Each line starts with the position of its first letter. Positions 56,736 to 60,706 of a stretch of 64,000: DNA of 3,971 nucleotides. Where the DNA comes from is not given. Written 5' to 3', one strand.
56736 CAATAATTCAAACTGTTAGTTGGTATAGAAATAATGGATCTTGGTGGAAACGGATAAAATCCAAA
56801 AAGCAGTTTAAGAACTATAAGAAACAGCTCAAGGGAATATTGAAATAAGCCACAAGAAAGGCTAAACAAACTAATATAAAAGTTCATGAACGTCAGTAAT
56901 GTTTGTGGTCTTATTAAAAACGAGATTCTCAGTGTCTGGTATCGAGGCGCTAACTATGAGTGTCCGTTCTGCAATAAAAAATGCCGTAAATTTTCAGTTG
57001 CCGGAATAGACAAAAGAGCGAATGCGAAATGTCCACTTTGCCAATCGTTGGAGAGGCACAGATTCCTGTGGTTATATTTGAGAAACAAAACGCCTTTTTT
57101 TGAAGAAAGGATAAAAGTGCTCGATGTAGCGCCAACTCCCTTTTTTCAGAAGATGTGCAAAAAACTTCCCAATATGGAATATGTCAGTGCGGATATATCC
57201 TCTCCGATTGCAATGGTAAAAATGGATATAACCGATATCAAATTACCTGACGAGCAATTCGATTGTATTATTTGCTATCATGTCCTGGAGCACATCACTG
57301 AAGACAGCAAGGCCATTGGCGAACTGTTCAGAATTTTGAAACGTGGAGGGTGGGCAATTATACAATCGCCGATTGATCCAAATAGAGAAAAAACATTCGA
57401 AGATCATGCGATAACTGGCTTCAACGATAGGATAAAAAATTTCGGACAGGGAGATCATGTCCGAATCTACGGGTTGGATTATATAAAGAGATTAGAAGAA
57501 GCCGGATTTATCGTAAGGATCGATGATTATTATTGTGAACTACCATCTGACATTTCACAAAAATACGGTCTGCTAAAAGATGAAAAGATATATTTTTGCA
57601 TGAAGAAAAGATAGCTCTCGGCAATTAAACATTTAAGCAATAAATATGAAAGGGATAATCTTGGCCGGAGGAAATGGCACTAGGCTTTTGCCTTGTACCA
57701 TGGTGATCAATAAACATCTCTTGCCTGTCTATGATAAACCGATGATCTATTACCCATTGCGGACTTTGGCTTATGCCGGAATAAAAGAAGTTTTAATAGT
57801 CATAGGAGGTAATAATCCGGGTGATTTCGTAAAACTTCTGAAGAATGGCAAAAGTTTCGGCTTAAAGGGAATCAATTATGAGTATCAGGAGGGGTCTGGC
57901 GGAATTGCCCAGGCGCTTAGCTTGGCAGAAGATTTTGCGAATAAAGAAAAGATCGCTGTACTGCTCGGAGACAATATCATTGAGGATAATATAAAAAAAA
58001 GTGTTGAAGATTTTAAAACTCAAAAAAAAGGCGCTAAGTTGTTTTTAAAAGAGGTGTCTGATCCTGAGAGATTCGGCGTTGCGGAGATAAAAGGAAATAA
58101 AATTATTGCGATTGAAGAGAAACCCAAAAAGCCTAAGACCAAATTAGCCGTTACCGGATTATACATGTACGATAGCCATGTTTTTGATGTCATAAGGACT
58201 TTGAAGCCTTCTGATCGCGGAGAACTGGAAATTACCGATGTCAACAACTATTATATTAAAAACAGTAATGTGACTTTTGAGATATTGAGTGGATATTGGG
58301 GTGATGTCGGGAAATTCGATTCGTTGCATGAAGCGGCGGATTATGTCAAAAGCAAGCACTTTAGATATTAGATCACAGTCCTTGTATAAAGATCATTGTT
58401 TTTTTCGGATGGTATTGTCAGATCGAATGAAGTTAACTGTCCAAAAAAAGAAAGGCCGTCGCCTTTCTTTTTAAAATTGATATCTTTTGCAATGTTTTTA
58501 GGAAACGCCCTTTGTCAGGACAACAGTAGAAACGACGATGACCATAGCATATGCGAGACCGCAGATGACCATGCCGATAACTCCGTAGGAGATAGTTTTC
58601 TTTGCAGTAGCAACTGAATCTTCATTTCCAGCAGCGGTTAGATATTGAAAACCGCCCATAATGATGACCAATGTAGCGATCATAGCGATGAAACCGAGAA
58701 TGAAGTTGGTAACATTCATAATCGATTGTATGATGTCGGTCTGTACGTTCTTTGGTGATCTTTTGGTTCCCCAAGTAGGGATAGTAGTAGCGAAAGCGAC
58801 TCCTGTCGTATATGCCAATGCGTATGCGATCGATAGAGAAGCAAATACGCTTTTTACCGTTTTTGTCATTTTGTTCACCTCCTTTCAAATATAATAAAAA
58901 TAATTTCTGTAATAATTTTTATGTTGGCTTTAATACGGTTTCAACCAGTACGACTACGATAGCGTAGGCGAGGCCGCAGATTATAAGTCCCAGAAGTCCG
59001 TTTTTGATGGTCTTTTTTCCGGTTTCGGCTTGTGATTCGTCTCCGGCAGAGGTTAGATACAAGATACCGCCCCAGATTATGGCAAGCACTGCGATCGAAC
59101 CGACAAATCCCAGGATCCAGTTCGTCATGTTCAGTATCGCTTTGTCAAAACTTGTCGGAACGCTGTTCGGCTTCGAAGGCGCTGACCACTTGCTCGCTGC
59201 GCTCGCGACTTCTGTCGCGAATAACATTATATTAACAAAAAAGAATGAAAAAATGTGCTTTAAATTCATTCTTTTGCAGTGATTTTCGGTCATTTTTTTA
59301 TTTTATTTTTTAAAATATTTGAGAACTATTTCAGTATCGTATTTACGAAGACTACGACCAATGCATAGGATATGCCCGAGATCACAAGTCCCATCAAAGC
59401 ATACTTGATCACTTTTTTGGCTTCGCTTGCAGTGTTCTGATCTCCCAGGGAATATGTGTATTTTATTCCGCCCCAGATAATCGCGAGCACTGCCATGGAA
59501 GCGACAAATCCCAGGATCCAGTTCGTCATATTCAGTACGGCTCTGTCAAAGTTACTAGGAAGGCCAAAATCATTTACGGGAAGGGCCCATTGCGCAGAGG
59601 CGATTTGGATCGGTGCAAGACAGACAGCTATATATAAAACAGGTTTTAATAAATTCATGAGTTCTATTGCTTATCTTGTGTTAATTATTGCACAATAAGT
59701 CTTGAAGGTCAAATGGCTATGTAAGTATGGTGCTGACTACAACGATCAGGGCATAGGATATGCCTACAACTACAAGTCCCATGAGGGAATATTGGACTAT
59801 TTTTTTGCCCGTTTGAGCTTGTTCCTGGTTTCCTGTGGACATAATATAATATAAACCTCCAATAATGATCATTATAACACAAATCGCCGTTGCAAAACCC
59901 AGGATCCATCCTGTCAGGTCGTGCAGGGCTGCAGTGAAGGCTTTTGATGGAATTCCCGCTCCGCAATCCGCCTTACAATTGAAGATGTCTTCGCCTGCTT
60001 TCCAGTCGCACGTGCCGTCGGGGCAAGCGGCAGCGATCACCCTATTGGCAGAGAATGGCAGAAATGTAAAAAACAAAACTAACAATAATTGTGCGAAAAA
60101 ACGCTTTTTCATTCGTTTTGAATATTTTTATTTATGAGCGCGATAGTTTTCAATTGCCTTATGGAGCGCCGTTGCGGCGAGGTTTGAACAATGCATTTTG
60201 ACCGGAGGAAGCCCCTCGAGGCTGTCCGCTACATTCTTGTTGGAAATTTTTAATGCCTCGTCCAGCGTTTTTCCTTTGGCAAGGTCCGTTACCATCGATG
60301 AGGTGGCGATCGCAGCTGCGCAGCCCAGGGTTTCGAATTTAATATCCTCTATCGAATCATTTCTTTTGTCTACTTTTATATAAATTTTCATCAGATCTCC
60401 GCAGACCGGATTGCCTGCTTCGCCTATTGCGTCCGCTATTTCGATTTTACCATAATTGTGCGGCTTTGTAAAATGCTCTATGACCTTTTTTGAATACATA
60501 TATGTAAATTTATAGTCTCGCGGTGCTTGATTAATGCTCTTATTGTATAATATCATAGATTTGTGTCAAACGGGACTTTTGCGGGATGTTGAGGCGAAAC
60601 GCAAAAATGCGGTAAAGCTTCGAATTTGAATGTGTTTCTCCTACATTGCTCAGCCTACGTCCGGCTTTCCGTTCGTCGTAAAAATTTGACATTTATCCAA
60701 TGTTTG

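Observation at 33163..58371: About 25-kb surface-glycan island: five GT-C (PMT/ArnT-like) paralogs, an ArnC-like GT2, Ugd, RmlA, RmlB, DegT aminotransferase, five SAM methyltransferases, Wzx flippase, GT2/GT4 enzymes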

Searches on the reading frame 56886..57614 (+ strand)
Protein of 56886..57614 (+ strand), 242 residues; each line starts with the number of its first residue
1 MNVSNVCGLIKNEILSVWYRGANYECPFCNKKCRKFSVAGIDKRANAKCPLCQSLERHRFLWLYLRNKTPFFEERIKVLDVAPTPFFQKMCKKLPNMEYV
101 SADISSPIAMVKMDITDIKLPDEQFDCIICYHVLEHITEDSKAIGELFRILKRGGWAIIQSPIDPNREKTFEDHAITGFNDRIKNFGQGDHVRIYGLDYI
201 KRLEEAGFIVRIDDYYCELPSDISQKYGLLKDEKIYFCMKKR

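Call 5: search_protein_families(library=ncbifam, proteins=[window:56886-57614:+])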
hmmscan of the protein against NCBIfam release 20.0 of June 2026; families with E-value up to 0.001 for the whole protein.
window:56886-57614:+ (242 aa): 13 families
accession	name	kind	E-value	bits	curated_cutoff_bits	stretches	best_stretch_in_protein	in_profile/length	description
NF041536.1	ArsM_DUF2284_UU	exception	7.8e-07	27.8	575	1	108-208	129-222/459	arsenite methyltransferase/DUF2284 domain selenoprotein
NF041537.1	ArsM_AhpD_UU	exception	1.8e-06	27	510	1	108-209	129-223/345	arsenite methyltransferase/AhpD domain selenoprotein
TIGR04345.1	ovoA_Cterm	equivalog_domain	2e-06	27.5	170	1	105-204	115-214/242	putative 4-mercaptohistidine N1-methyltransferase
NF001240.0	PRK00216.1-1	equivalog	6.9e-06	25.3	378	1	104-159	113-168/251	bifunctional demethylmenaquinone methyltransferase/2-methoxy-6-polyprenyl-1,4-benzoquinol methylase UbiE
NF001244.0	PRK00216.1-5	equivalog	1.5e-05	24.4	216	1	105-166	99-160/236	bifunctional demethylmenaquinone methyltransferase/2-methoxy-6-polyprenyl-1,4-benzoquinol methylase UbiE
NF045667.1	MTase_DVU1556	equivalog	4e-05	23.2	155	1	108-160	68-120/213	DVU_1556 family methyltransferase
TIGR02072.1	BioC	equivalog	5.5e-05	23.1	184.95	1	95-162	68-135/244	malonyl-ACP O-methyltransferase BioC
NF041255.1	mycofact_MftM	equivalog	5.8e-05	22.6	200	1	97-153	177-235/289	mycofactocin oligosaccharide methyltransferase MftM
TIGR01983.1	UbiG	equivalog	6.5e-05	22.3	102.95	1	111-160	102-152/228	bifunctional 2-polyprenyl-6-hydroxyphenol methylase/3-demethylubiquinol 3-O-methyltransferase UbiG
TIGR01934.1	MenG_MenH_UbiE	subfamily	0.00012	21.4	158.35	1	104-167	86-149/223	ubiquinone/menaquinone biosynthesis methyltransferase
NF052510.1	methyltran_MpqE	exception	0.00016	21.2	335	1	102-158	94-150/234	methyl-plastoquinone biosynthesis methyltransferase MpqE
NF040539.1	AST_met_ArsM_2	exception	0.00027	20.8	240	1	98-158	102-162/262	putative arsinothricin biosynthesis methyltransferase ArsM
NF047649.1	MTase_UXPK_star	exception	0.00034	19.7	460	1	114-160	136-182/283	methyltransferase/UXPK-star double selenoprotein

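Call 7: search_protein_families(library=pfam, proteins=[window:56886-57614:+])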
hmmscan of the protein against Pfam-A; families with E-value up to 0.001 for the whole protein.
window:56886-57614:+ (242 aa): 6 families
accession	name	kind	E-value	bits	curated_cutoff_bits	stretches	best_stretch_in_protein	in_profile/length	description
PF08241.18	Methyltransf_11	-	1e-13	52.2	21.2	1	100-159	43-95/95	Methyltransferase domain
PF13489.12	Methyltransf_23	-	2.1e-09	37.7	27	1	87-208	37-159/164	Methyltransferase domain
PF13649.12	Methyltransf_25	-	2.3e-08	35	27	1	107-155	47-97/97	Methyltransferase domain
PF13847.12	Methyltransf_31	-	1.9e-07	31.3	27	1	109-163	57-113/145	Methyltransferase domain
PF08242.18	Methyltransf_12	-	2.4e-06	28.6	30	1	110-156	50-97/98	Methyltransferase domain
PF05129.18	Zn_ribbon_Elf1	-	0.00059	20.3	29.8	0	23-54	22-54/79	Transcription elongation factor Elf1 like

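Call 47: search_solved_structures(query=window:56886-57614:+, max_evalue=0.001)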
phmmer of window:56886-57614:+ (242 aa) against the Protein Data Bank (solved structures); distinct sequences matched with E-value up to 0.001: 2.
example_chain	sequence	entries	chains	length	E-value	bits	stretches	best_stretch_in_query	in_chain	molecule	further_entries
1vl5_A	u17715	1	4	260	3.3e-05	26.7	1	107-217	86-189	unknown conserved protein BH2331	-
3l8d_A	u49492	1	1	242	0.00058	22.6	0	108-160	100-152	Methyltransferase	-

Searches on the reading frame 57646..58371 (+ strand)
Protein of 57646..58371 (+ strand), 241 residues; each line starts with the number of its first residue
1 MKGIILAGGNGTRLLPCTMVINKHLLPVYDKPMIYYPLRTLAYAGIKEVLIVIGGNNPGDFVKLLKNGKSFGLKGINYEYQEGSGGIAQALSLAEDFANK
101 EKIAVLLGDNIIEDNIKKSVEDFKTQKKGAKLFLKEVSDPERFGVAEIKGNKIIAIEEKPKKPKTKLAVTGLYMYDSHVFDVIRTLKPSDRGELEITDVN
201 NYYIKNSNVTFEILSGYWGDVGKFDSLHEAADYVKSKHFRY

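Call 5: search_protein_families(library=ncbifam, proteins=[window:57646-58371:+])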
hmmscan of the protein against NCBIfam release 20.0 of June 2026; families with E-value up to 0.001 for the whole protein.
window:57646-58371:+ (241 aa): 33 families (the best 25 are shown)
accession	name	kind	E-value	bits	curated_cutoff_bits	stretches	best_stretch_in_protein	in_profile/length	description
TIGR01207.1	rmlA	equivalog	2.7e-77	259.7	360.65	1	2-236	1-238/286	glucose-1-phosphate thymidylyltransferase RfbA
TIGR01208.1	rmlA_long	equivalog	7.5e-69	232.3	320.25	1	2-233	1-233/353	glucose-1-phosphate thymidylyltransferase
NF012024.0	PRK15480.1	equivalog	4.3e-65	219.7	588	1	2-235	5-241/292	glucose-1-phosphate thymidylyltransferase RfbA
TIGR03992.1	Arch_glmU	subfamily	1.4e-47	162.5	292.1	1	1-230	1-223/393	bifunctional sugar-1-phosphate nucleotidylyltransferase/acetyltransferase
NF041313.1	UDPGP_AglF_Halo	equivalog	2.5e-38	131.9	400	1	1-230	1-230/234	UTP--glucose-1-phosphate uridylyltransferase AglF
NF041173.1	Sug_nt_acttase_Thmprot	equivalog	1.1e-32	113.5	600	1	1-227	1-220/405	bifunctional sugar-1-phosphate nucleotidylyltransferase/acetyltransferase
TIGR01099.1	galU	equivalog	2.2e-27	96.3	326.8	2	76-223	96-254/261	UTP--glucose-1-phosphate uridylyltransferase GalU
NF052502.1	man1P_GTase_Rv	exception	2.1e-21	76.2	440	1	3-234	3-231/352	mannose-1-phosphate guanylyltransferase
NF045761.1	NAMPUrTaseMurU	equivalog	2.6e-21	76.5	250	1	1-231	1-224/226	N-acetylmuramate alpha-1-phosphate uridylyltransferase MurU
NF003670.0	PRK05293.1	equivalog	1.5e-17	63.6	470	1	3-234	7-259/382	glucose-1-phosphate adenylyltransferase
TIGR02623.1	G1P_cyt_trans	equivalog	2e-15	56.9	300.25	2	94-185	113-201/255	glucose-1-phosphate cytidylyltransferase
NF009928.0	PRK13389.1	equivalog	3e-15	56.2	548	2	2-53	10-61/302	UTP--glucose-1-phosphate uridylyltransferase GalU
TIGR02091.1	glgC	equivalog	6.1e-14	51.9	424.9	1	80-231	94-256/364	glucose-1-phosphate adenylyltransferase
NF049965.1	GlMnHpPGnyltfHddC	equivalog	1.1e-13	51.4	300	1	1-222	1-209/221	D-glycero-D-manno-heptose 1-phosphate guanosyltransferase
NF007516.0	PRK10122.1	equivalog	1.1e-13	51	534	1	2-53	5-56/297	UTP--glucose-1-phosphate uridylyltransferase GalF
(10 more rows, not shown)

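Call 7: search_protein_families(library=pfam, proteins=[window:57646-58371:+])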
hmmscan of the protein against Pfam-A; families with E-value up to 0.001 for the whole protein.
window:57646-58371:+ (241 aa): 2 families
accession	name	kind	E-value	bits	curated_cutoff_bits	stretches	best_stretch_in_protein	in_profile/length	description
PF00483.29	NTP_transferase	-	6.9e-60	203.1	21.2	1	2-235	1-243/245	Nucleotidyl transferase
PF12804.13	NTP_transf_3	-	1.8e-09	38.4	27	1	3-111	1-97/160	MobA-like NTP transferase domain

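Call 58: search_solved_structures(query=window:57646-58371:+, max_evalue=1e-25)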
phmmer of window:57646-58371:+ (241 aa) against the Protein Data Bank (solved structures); distinct sequences matched with E-value up to 1e-25: 21.
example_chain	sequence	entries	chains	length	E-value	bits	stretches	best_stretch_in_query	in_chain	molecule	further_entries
3hl3_A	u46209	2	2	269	1.1e-76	260.5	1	1-232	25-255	Glucose-1-phosphate thymidylyltransferase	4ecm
1mc3_A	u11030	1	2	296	3.7e-63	216.2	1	1-237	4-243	GLUCOSE-1-PHOSPHATE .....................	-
1fxo_A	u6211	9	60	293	6.3e-63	215.5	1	2-236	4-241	GLUCOSE-1-PHOSPHATE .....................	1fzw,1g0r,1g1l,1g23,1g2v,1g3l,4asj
4arw_A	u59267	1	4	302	7e-63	215.3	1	2-236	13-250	GLUCOSE-1-PHOSPHATE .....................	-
3zlk_A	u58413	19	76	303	7.1e-63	215.3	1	2-236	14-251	GLUCOSE-1-PHOSPHATE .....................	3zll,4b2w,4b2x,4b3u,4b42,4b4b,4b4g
6n0u_A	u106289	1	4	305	8.7e-62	211.7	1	2-236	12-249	Glucose-1-phosphate thymidylyltransferase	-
1h5s_D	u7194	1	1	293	2.7e-61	210.1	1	2-236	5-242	Glucose-1-phosphate thymidylyltransferase 1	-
1h5r_B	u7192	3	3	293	3.8e-61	209.6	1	2-236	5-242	GLUCOSE-1-PHOSPHATE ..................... | Glucose-1-phosphate thymidylyltransferase 1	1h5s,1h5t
4ho0_A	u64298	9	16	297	4.5e-61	209.4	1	1-236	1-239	Glucose-1-phosphate thymidylyltransferase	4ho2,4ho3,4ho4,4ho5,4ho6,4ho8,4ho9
1h5r_A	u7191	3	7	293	5e-61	209.3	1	2-236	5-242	GLUCOSE-1-PHOSPHATE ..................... | Glucose-1-phosphate thymidylyltransferase 1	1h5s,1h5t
5ify_A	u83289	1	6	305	8.8e-61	208.4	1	2-236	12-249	Glucose-1-phosphate thymidylyltransferase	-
1h5s_A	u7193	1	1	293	1.4e-60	207.8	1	2-236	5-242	Glucose-1-phosphate thymidylyltransferase 1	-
1iim_A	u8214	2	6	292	4.2e-60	206.2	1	2-236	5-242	glucose-1-phosphate thymidylyltransferase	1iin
3pkp_A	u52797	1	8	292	5.6e-60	205.8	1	2-236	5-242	Glucose-1-phosphate thymidylyltransferase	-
3pkq_A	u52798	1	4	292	5.6e-60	205.8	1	2-236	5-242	Glucose-1-phosphate thymidylyltransferase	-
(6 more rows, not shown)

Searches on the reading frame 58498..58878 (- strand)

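Call 7: search_protein_families(library=pfam, proteins=[window:58498-58878:-])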
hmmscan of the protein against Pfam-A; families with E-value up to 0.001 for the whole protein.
window:58498-58878:- (126 aa): 2 families
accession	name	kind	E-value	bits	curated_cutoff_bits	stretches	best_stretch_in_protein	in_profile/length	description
PF18895.5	T4SS_pilin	-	1.3e-10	41.7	26.6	1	52-113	8-68/71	Type IV secretion system pilin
PF04956.18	TrbC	-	0.00044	20.8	27.9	1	1-112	1-94/98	TrbC/VIRB2 pilin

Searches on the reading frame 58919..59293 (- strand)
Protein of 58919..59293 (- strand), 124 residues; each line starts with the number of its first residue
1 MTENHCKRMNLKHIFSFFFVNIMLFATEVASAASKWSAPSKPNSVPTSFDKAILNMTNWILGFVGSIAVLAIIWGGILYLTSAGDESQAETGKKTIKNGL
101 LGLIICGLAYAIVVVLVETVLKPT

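Call 7: search_protein_families(library=pfam, proteins=[window:58919-59293:-])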
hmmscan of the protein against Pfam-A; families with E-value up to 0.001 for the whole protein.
window:58919-59293:- (124 aa): 3 families
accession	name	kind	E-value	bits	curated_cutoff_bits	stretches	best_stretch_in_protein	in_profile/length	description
PF18895.5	T4SS_pilin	-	9.9e-13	48.4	26.6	1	49-116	5-71/71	Type IV secretion system pilin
PF04956.18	TrbC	-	2e-05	25.1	27.9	1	13-113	11-95/98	TrbC/VIRB2 pilin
PF06800.18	Sugar_transport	-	0.00083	19.3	26.3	0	58-119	112-167/280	Sugar transport protein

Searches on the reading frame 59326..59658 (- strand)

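Call 7: search_protein_families(library=pfam, proteins=[window:59326-59658:-])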
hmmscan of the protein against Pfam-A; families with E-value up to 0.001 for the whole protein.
window:59326-59658:- (110 aa): 1 family
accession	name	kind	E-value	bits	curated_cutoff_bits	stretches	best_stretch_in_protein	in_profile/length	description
PF18895.5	T4SS_pilin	-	1.7e-07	31.6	26.6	1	41-100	9-67/71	Type IV secretion system pilin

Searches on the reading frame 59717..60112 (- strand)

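Call 7: search_protein_families(library=pfam, proteins=[window:59717-60112:-])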
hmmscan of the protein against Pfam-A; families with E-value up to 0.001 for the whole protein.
window:59717-60112:- (131 aa): 1 family
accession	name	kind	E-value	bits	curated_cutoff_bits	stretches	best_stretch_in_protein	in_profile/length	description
PF18895.5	T4SS_pilin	-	2.9e-07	30.9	26.6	1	58-119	4-64/71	Type IV secretion system pilin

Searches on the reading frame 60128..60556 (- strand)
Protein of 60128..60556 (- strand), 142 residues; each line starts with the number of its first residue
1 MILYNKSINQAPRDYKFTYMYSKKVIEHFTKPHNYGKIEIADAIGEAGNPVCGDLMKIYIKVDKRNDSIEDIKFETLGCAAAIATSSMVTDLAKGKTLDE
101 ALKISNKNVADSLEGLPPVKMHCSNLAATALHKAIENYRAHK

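Call 7: search_protein_families(library=pfam, proteins=[window:60128-60556:-])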
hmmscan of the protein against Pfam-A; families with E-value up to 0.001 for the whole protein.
window:60128-60556:- (142 aa): 1 family
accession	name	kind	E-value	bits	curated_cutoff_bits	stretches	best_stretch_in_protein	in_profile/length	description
PF01592.21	NifU_N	-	2.4e-47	160.7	22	1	20-141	1-123/127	NifU-like N terminal domain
